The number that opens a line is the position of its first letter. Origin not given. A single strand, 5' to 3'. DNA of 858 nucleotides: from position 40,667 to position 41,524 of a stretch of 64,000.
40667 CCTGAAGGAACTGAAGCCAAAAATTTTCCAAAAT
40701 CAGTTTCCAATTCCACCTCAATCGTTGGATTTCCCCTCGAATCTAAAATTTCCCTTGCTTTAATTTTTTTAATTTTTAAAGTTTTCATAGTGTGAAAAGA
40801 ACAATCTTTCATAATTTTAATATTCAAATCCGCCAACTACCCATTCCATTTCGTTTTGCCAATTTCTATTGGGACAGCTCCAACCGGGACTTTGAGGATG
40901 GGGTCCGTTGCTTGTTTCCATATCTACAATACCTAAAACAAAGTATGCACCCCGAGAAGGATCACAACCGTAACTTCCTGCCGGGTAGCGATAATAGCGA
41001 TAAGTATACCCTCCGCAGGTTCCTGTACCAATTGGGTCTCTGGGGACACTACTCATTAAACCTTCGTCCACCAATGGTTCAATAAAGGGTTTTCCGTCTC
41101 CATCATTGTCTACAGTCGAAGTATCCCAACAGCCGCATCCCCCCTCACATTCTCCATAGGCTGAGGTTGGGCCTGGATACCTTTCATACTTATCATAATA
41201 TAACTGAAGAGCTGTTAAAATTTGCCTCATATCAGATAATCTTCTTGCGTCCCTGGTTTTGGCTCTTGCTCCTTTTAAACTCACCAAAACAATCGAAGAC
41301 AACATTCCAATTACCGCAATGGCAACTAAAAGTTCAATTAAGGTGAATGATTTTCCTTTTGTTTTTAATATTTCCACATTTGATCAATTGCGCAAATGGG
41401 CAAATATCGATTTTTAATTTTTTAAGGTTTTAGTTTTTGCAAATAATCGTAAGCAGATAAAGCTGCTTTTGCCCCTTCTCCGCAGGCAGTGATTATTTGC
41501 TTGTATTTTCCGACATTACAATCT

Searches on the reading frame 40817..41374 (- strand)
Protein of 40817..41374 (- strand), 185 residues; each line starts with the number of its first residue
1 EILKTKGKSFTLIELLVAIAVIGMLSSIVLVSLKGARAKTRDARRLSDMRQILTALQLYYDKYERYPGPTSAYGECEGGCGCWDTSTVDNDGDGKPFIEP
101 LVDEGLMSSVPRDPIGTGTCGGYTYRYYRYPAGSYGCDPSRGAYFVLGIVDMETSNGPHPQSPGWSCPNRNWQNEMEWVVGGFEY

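Call 64: search_protein_families(library=pfam, proteins=[window:40817-41374:-])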
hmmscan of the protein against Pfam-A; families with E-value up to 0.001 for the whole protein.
window:40817-41374:- (185 aa): 1 family
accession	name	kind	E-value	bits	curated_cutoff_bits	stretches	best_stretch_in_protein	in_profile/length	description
PF07963.17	N_methyl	-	1.2e-06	28.3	21.2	1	8-30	5-27/27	Prokaryotic N-terminal methylation motif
